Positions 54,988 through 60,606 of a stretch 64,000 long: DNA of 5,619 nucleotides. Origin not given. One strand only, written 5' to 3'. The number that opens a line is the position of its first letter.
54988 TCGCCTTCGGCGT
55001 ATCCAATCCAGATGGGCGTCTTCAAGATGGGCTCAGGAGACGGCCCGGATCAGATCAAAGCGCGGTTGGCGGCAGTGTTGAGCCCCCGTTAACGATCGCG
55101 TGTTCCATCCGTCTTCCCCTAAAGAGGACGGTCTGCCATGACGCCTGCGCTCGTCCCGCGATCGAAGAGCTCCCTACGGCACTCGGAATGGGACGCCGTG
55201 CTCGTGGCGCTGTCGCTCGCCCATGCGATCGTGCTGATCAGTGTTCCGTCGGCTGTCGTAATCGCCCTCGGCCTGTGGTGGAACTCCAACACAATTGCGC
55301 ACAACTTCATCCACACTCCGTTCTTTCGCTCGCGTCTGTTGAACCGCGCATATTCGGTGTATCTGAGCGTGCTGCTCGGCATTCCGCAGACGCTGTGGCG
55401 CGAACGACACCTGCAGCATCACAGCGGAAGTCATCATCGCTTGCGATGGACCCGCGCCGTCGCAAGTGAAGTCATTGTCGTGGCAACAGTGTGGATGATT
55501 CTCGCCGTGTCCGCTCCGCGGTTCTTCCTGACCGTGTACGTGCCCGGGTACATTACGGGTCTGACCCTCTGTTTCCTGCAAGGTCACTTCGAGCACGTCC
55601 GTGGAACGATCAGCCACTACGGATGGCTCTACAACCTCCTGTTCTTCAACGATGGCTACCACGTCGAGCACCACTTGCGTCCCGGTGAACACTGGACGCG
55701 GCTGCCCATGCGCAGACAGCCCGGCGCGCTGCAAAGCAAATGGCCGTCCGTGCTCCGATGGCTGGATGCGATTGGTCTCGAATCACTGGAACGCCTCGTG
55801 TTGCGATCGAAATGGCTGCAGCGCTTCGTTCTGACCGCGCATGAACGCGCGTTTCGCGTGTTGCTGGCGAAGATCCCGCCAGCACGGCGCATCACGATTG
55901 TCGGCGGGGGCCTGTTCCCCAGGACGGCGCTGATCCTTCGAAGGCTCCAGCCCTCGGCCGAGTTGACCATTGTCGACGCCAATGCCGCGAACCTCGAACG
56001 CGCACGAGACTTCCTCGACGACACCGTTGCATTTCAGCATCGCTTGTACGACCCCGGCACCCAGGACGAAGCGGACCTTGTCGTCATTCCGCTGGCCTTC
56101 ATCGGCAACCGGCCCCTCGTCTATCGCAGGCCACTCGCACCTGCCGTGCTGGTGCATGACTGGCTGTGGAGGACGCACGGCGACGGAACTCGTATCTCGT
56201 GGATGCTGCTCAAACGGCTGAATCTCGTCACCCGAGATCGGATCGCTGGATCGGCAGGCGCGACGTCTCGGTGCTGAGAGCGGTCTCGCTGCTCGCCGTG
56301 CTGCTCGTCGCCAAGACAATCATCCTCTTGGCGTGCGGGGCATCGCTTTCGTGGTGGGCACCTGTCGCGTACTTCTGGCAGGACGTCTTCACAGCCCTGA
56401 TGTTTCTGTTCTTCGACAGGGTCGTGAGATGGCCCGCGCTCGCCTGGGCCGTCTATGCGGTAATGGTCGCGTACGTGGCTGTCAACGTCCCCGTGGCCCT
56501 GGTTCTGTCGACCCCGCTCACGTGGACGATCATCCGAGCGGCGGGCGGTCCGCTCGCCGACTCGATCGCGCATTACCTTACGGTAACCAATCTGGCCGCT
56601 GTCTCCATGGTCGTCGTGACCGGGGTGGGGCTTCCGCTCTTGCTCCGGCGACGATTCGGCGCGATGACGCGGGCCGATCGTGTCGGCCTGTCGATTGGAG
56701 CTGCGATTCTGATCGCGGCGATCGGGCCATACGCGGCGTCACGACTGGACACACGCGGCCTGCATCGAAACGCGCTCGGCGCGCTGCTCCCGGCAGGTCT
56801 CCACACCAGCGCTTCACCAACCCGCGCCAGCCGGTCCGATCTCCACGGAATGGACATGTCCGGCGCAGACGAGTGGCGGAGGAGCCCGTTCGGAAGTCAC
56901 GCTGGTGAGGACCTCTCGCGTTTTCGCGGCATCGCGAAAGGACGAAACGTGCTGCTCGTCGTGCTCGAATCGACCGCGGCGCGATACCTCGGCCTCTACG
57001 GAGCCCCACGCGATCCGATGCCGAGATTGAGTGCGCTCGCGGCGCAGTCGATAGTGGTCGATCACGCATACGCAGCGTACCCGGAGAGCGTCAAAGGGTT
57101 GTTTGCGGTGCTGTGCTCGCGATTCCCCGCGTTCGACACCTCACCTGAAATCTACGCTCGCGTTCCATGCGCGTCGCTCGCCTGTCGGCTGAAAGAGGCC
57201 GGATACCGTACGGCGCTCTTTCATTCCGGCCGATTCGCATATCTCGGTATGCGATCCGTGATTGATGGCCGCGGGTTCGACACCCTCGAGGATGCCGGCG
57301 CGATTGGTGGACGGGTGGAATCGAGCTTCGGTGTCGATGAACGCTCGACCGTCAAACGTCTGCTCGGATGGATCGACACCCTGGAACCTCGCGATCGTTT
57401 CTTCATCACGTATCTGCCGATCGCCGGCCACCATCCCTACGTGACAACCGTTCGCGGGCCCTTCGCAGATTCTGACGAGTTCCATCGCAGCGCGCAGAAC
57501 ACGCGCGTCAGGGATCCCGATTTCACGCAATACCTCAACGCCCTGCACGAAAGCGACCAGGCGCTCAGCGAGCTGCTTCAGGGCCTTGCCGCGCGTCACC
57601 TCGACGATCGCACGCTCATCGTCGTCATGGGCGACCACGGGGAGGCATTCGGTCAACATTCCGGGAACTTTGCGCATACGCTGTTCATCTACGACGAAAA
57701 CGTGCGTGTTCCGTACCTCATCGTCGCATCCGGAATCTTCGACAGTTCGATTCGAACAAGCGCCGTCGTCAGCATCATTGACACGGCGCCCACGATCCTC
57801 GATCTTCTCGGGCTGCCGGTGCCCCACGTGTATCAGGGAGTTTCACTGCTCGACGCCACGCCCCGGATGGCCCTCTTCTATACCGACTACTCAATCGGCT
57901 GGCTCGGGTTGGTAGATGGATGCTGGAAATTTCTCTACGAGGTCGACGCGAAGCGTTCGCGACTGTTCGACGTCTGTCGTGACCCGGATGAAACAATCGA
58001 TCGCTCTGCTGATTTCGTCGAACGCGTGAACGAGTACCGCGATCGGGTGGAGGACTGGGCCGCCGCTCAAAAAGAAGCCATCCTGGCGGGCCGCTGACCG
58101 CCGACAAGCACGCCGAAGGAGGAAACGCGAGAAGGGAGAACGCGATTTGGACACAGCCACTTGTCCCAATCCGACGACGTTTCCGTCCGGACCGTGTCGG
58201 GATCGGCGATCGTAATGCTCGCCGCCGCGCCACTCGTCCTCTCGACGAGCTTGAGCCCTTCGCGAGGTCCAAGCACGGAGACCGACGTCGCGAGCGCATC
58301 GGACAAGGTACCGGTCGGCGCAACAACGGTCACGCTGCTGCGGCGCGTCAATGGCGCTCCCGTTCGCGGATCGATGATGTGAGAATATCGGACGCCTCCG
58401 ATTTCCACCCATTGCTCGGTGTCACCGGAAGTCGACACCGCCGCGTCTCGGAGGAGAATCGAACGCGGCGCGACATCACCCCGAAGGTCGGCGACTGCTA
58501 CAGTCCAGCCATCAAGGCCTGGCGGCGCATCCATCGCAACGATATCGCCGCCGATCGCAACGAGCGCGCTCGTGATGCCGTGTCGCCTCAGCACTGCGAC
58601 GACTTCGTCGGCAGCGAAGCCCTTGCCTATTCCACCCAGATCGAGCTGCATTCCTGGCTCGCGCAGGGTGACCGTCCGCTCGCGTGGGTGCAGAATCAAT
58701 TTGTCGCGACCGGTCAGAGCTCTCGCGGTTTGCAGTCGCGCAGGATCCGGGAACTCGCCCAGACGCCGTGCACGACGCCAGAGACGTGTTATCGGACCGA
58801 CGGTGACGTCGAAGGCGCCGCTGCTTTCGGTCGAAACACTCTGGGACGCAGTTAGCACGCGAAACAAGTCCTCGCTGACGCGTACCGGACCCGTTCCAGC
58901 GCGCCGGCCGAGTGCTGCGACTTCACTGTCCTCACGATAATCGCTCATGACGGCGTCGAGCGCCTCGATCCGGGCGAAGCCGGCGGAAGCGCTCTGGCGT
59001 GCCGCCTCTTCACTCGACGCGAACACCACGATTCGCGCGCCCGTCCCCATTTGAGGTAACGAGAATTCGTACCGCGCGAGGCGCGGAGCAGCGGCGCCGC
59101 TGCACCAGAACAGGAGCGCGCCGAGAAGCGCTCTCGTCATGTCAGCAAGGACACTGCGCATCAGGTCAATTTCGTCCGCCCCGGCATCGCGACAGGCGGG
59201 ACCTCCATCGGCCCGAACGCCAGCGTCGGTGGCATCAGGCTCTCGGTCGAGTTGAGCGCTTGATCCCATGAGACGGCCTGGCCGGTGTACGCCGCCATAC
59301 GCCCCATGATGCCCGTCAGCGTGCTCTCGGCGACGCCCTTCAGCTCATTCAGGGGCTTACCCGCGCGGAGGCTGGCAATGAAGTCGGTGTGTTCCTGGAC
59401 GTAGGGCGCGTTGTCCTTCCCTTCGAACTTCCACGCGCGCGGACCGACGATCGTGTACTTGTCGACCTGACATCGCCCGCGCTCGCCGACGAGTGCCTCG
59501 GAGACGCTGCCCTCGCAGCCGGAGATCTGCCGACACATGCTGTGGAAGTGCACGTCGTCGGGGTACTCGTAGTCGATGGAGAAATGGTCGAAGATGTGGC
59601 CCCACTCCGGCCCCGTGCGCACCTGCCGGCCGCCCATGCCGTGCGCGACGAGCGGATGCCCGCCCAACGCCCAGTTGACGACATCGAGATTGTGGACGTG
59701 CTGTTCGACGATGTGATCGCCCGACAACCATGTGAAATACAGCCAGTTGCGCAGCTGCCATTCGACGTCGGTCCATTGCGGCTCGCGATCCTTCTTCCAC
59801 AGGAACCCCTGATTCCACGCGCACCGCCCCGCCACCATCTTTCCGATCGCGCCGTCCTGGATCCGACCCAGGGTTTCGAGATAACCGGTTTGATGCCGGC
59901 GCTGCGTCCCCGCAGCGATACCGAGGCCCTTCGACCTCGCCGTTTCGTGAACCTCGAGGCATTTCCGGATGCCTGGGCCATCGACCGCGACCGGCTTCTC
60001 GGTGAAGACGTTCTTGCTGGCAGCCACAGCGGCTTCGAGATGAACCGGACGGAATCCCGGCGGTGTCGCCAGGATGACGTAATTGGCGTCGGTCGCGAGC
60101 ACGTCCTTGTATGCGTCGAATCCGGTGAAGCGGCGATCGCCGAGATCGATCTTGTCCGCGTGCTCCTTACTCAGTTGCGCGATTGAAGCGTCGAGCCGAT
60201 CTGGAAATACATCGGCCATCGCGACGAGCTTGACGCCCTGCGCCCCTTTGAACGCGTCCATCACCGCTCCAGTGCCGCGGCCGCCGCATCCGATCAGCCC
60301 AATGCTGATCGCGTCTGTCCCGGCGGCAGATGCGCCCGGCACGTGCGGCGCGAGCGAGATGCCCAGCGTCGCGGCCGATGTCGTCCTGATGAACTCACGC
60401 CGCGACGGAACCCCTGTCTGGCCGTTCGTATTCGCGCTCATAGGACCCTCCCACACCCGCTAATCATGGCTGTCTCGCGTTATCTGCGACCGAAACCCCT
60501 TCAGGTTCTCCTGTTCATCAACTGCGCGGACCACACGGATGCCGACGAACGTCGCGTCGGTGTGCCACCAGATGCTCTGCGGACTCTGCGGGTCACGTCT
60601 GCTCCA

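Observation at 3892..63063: Window-wide pattern: most intergenic spacers carry private short-unit arrays arranged as self-complementary arms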

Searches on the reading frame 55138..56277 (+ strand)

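Call 21: search_protein_families(library=pfam, proteins=[window:55138-56277:+])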
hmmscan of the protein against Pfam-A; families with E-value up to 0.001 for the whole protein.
window:55138-56277:+ (379 aa): 1 family
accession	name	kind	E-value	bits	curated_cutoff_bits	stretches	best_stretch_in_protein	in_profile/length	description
PF00487.30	FA_desaturase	-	4.2e-16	59.9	29.7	2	101-191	133-233/253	Fatty acid desaturase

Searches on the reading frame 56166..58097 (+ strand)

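Call 21: search_protein_families(library=pfam, proteins=[window:56166-58097:+])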
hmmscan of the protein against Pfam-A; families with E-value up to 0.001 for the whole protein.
window:56166-58097:+ (643 aa): 3 families
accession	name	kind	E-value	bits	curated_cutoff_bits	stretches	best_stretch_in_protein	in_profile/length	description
PF00884.28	Sulfatase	-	5.3e-42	144.6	25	1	260-549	1-300/301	Sulfatase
PF16347.10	SGSH_C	-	1.2e-07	32.5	29.3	1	506-564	9-67/154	N-sulphoglucosamine sulphohydrolase, C-terminal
PF01663.27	Phosphodiest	-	2.1e-07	31.3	23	1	390-494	136-222/342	Type I phosphodiesterase / nucleotide pyrophosphatase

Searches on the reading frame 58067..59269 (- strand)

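Call 21: search_protein_families(library=pfam, proteins=[window:58067-59269:-])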
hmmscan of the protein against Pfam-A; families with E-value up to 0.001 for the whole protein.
window:58067-59269:- (400 aa): 1 family
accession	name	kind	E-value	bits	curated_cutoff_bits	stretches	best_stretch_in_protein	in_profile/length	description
PF02424.20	ApbE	-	4e-77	259.7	25.6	1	74-349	1-263/266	ApbE family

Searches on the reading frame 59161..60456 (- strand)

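Call 21: search_protein_families(library=pfam, proteins=[window:59161-60456:-])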
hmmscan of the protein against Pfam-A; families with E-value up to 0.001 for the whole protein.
window:59161-60456:- (431 aa): 2 families
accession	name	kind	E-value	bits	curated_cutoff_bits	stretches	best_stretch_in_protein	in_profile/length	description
PF01408.29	GFO_IDH_MocA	-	1.2e-08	36.1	24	1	51-178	2-114/120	Oxidoreductase family, NAD-binding Rossmann fold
PF22725.1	GFO_IDH_MocA_C3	-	1.4e-06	28.8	27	1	198-327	7-121/124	GFO/IDH/MocA C-terminal domain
